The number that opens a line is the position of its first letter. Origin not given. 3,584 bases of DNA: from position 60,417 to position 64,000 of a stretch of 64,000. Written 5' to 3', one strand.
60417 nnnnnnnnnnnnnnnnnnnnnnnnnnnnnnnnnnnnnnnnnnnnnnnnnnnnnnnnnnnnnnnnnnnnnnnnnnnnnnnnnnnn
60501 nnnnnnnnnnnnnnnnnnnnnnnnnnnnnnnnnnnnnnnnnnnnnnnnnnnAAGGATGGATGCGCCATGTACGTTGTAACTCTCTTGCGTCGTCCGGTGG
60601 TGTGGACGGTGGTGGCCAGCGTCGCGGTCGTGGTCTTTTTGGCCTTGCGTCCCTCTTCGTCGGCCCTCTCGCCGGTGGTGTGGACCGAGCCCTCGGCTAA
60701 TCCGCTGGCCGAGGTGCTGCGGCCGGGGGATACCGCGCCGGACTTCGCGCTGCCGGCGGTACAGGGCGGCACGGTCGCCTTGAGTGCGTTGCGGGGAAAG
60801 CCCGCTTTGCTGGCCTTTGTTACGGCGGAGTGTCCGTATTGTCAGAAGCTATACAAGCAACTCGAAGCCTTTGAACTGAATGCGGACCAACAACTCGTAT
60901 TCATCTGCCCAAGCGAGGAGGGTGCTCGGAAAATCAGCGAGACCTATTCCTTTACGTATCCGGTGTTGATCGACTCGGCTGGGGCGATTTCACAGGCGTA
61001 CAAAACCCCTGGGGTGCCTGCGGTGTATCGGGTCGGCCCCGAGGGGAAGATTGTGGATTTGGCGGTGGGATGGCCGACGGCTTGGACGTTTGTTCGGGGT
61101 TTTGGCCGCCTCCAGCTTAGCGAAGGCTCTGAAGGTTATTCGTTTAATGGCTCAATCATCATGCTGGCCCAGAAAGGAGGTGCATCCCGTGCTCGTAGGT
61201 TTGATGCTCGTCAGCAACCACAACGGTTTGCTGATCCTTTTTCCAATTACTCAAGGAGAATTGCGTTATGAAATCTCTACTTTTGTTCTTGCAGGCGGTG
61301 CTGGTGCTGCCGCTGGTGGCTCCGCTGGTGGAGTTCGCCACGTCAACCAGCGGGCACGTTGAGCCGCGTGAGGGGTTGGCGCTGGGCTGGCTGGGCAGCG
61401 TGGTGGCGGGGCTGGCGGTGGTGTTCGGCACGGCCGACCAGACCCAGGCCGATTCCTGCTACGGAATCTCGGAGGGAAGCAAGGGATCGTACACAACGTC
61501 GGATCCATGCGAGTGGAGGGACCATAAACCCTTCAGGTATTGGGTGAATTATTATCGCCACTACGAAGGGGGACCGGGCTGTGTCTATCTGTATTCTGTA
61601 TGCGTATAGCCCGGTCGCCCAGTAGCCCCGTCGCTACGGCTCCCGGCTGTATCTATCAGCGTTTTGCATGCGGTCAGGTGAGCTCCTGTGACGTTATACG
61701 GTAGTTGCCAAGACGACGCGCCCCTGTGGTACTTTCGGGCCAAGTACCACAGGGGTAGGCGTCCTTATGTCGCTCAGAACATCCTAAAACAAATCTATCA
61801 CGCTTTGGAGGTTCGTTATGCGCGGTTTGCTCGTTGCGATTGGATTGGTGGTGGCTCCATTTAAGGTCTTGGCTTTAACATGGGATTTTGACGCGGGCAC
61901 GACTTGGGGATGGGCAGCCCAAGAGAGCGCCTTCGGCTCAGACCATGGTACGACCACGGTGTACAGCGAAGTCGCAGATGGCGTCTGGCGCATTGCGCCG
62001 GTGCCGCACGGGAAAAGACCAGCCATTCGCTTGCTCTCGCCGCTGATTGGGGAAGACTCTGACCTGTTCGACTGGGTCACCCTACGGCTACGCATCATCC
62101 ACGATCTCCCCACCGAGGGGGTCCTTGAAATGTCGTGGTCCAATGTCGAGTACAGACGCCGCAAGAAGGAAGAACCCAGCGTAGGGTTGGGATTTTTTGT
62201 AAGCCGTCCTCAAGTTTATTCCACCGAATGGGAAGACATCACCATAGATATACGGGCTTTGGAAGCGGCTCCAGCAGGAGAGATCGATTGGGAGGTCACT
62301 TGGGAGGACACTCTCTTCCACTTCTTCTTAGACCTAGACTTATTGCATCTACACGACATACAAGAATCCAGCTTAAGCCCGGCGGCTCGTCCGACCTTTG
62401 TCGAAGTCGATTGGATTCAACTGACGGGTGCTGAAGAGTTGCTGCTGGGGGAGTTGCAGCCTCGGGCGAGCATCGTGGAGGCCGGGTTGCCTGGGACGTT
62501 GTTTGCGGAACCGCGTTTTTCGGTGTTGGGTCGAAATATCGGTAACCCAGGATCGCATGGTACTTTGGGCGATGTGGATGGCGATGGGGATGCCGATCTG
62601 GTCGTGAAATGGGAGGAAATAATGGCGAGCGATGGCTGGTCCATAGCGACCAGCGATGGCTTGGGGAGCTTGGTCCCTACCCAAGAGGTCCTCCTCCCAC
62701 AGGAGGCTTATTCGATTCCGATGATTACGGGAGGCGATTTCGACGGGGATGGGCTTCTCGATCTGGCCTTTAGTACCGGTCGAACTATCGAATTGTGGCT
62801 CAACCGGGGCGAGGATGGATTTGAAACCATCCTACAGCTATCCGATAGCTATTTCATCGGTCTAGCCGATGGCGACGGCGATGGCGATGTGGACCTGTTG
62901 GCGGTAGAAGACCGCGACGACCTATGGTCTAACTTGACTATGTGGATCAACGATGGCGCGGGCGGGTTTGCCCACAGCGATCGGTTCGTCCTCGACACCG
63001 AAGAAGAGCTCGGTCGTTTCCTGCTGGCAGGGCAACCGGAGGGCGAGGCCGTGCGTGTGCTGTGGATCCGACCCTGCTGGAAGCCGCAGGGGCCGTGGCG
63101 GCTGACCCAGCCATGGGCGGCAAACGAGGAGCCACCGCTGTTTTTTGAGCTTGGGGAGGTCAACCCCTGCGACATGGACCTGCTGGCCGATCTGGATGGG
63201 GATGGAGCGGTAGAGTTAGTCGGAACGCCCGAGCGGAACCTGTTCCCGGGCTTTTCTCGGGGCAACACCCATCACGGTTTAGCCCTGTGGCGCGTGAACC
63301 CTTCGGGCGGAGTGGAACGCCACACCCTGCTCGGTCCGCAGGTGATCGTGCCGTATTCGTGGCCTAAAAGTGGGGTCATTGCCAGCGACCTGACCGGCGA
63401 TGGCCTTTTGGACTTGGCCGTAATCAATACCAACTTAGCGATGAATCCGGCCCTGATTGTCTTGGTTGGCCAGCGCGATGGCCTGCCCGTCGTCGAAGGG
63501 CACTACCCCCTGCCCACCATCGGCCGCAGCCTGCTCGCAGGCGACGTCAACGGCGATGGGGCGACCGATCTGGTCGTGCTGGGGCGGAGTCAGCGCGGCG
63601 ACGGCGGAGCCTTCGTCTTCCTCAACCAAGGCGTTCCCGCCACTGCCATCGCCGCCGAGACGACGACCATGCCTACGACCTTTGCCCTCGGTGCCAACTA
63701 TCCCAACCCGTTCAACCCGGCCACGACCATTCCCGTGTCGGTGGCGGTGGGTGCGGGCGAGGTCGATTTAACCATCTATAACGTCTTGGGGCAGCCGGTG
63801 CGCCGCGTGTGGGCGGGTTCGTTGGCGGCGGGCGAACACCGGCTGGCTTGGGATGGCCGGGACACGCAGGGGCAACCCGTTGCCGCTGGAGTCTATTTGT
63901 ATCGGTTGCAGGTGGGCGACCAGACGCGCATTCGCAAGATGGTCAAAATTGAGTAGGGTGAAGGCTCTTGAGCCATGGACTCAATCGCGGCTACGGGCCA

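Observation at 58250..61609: Sigma-54-controlled operon: A24-type aspartic peptidase-like protein, extracytoplasmic FMN-binding protein, two CxxC thioredoxins and a Cys-rich small protein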

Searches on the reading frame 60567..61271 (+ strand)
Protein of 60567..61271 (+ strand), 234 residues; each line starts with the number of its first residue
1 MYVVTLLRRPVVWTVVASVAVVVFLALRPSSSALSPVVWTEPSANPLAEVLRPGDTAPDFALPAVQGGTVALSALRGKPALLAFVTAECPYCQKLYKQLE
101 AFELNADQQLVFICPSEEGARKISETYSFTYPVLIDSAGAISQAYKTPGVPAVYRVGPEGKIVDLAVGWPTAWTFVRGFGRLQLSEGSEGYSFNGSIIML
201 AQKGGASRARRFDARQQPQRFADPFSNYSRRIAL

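Call 4: search_protein_families(library=pfam, proteins=[window:60567-61271:+], max_evalue=0.1)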
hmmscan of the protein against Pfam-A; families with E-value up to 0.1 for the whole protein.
window:60567-61271:+ (234 aa): 6 families
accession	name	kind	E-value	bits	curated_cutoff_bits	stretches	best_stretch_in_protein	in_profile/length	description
PF00578.27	AhpC-TSA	-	1.9e-17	63.8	26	1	53-163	1-122/124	AhpC/TSA family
PF08534.16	Redoxin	-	9.5e-14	51.9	26.6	1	53-167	2-133/148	Redoxin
PF13098.12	Thioredoxin_2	-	7.9e-06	26.6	27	1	76-168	4-93/104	Thioredoxin-like domain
PF13728.12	TraF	-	0.00066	20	23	1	71-113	123-165/224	F plasmid transfer operon protein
PF13899.12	Thioredoxin_7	-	0.0081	16.7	27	1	72-102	12-42/83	Thioredoxin-like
PF25206.1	DUF7836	-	0.083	13.2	26.7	0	83-125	4-44/59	Domain of unknown function (DUF7836)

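Call 5: search_protein_families(library=ncbifam, proteins=[window:60567-61271:+], max_evalue=0.1)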
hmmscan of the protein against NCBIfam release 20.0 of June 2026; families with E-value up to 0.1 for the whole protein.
window:60567-61271:+ (234 aa): 9 families
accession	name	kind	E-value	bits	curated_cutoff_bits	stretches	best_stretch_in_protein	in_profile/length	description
NF002854.0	PRK03147.1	subfamily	1.7e-12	47.6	170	1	49-171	34-161/176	thiol-disulfide oxidoreductase ResA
NF041202.1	StoA_CxxC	exception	1.2e-08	35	210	1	57-171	33-153/163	endospore biogenesis thiol-disulfide oxidoreductase StoA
TIGR02661.1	MauD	equivalog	4.2e-06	26.3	188.6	1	54-162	49-159/189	methylamine dehydrogenase accessory protein MauD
NF041054.1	WAxxUGC_long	equivalog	0.00044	19.6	300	1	56-164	83-196/354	ResA-like WAxxUGC motif-containing protein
TIGR02540.1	gpx7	equivalog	0.0014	18.4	207.3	1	60-103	5-48/153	putative glutathione peroxidase Gpx7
NF006960.0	PRK09437.1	equivalog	0.0046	16.9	140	1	50-99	3-53/156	thioredoxin-dependent thiol peroxidase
NF038285.1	deiodinase_rel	hypoth_equivalog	0.013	14.9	250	1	54-112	179-239/347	deiodinase family protein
NF052402.1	ThlOxiredEpsilon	equivalog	0.015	14.9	370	1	77-112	127-161/236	bifunctional thiol oxidoreductase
TIGR02740.1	TraF-like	hypoth_equivalog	0.069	12.4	232.25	0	71-113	163-205/276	TraF-like protein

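Call 92: search_protein_families(library=padloc, proteins=[window:60567-61271:+], max_evalue=0.01)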
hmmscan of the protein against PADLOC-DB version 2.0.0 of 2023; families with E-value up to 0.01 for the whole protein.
window:60567-61271:+ (234 aa): 0 families

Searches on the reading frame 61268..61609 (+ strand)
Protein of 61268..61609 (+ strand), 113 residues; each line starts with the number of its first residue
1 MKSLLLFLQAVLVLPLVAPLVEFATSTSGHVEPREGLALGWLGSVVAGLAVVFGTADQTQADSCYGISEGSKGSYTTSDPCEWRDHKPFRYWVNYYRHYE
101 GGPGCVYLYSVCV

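Call 4: search_protein_families(library=pfam, proteins=[window:61268-61609:+], max_evalue=0.1)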
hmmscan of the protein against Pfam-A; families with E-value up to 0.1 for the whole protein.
window:61268-61609:+ (113 aa): 0 families

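Call 5: search_protein_families(library=ncbifam, proteins=[window:61268-61609:+], max_evalue=0.1)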
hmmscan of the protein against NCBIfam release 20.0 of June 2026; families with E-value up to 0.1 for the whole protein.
window:61268-61609:+ (113 aa): 0 families

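Call 22: find_homologous_proteins(query=A1, max_evalue=0.01)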
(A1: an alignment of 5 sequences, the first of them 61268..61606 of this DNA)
Query A1 (5 sequences) (113 aa, profile of the alignment): 335 proteins with E <= 0.01 among 8000 candidates; the best 120 are listed.
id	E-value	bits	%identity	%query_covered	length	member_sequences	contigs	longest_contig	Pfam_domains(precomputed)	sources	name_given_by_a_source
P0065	3.5e-45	171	60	83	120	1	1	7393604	-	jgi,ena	jgi:hypothetical protein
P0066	2.6e-40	155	99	100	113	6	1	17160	-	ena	-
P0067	3.4e-37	145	89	100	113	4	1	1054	-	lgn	-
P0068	1.8e-35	140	85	100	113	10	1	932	-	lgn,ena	-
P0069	2.0e-35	140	54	100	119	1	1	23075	-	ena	-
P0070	4.9e-35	138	55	100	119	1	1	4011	-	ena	-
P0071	8.2e-35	138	85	99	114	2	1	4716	-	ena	-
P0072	1.5e-34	137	50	100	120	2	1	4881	-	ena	-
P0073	3.0e-34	136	82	100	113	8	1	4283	-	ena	-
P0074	3.3e-34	136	83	99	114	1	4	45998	-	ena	-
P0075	4.8e-34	135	83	99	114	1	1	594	-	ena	-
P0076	1.2e-33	134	76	100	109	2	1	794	-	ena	-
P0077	1.6e-33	134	76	99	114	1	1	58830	-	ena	-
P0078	3.3e-33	133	42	48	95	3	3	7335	-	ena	-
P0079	1.4e-32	131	80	99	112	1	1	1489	-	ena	-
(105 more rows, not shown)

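Call 92: search_protein_families(library=padloc, proteins=[window:61268-61609:+], max_evalue=0.01)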
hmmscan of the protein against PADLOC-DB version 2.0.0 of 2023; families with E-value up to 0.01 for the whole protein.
window:61268-61609:+ (113 aa): 0 families

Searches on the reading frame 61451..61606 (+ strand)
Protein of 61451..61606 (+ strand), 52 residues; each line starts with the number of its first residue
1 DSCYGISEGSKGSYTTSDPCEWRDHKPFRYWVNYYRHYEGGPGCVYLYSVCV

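Call 69: search_solved_structures(query=window:61451-61606:+, max_evalue=10)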
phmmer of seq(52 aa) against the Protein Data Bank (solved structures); distinct sequences matched with E-value up to 10: 3.
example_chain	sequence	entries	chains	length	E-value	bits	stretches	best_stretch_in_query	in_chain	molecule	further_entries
1wq6_A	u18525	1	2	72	1.3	13.1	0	7-37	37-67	AML1-ETO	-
4jol_A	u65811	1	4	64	1.4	13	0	7-36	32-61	Protein CBFA2T1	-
6xkq_L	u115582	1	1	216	1.5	12.9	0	28-50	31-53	CV07-250 Light Chain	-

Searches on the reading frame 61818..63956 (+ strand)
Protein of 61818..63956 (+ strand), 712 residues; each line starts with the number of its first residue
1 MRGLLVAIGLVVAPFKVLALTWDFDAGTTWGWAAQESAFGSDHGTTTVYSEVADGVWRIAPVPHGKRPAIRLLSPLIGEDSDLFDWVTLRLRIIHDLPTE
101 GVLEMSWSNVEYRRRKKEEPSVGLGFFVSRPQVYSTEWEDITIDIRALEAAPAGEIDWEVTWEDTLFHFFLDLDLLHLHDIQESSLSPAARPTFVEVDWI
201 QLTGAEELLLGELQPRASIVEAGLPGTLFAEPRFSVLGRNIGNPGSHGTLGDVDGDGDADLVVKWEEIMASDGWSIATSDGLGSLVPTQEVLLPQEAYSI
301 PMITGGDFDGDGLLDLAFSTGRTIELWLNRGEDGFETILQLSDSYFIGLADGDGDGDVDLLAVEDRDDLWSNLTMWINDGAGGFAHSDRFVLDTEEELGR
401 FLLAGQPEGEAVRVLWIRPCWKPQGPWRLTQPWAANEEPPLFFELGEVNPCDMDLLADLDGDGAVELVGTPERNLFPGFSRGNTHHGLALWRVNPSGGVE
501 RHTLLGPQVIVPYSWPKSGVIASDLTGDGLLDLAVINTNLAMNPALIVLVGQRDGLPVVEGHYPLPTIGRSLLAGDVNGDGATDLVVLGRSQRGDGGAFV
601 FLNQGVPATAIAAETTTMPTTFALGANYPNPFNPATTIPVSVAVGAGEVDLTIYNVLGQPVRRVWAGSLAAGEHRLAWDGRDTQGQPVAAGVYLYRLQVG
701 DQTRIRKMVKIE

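Call 4: search_protein_families(library=pfam, proteins=[window:61818-63956:+], max_evalue=0.1)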
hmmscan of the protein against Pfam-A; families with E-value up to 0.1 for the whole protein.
window:61818-63956:+ (712 aa): 5 families
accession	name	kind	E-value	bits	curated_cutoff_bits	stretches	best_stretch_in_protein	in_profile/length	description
PF13517.12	FG-GAP_3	-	7.6e-21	74.9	26.9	6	252-317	1-60/61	FG-GAP-like repeat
PF13860.13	FlgD_ig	-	3.6e-12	46.5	27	1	640-698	16-74/79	FlgD Ig-like domain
PF01839.29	FG-GAP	-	1.4e-10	41.2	22.1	3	569-587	2-20/37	FG-GAP repeat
PF18962.6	Por_Secre_tail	-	0.0012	19.6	27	1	628-709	2-74/75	Secretion system C-terminal sorting domain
PF13585.12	CHU_C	-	0.0047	17.5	27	1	648-703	28-77/86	CHU_C Type IX secretion signal domain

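Call 5: search_protein_families(library=ncbifam, proteins=[window:61818-63956:+], max_evalue=0.1)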
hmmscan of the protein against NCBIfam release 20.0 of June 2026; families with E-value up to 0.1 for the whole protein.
window:61818-63956:+ (712 aa): 12 families
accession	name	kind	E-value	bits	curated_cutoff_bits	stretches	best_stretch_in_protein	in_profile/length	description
TIGR04183.1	Por_Secre_tail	domain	1e-08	35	23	1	628-710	2-71/72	T9SS type A sorting domain-containing protein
NF033707.1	T9SS_sortase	equivalog_domain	9.4e-08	30.1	420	1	626-704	1000-1082/1095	type IX secretion system sortase PorU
NF005176.1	PRK06655.1-1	equivalog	1.4e-07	31.6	230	1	643-697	93-147/197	flagellar hook assembly protein FlgD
NF009276.0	PRK12633.1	equivalog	6.1e-06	26.1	383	1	604-701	84-183/234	flagellar basal body rod modification protein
NF009277.0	PRK12634.1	equivalog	2.8e-05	24.3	333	1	640-694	115-169/221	flagellar basal body rod modification protein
NF009453.0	PRK12813.1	equivalog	9.7e-05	22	264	1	636-704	113-178/223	flagellar basal body rod modification protein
NF052228.1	T9SS_PorZ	equivalog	0.0032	16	260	1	615-694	663-737/757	type IX secretion system anionic LPS delivery protein PorZ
NF053608.1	Lsa66_OmpA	equivalog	0.0041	15.6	700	1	675-707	204-236/581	fibronectin-binding adhesin Lsa66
NF009452.0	PRK12812.1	equivalog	0.0061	15.8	258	1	647-698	152-205/289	flagellar basal body rod modification protein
NF040734.1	CC-COOH_SaoC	equivalog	0.0064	16.3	80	0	574-594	52-72/148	Cys-Cys-COOH (seleno)protein SaoC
NF052323.1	T9SSA_dep_M6i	equivalog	0.01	13.8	600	1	627-711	960-1039/1043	T9SS-dependent M6-like inactivated metalloprotease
NF047539.1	XAC2610_fam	domain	0.011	16.2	35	0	575-597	4-26/89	XAC2610-related protein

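Call 92: search_protein_families(library=padloc, proteins=[window:61818-63956:+], max_evalue=0.01)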
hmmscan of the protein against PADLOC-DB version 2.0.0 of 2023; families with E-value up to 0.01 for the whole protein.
window:61818-63956:+ (712 aa): 0 families
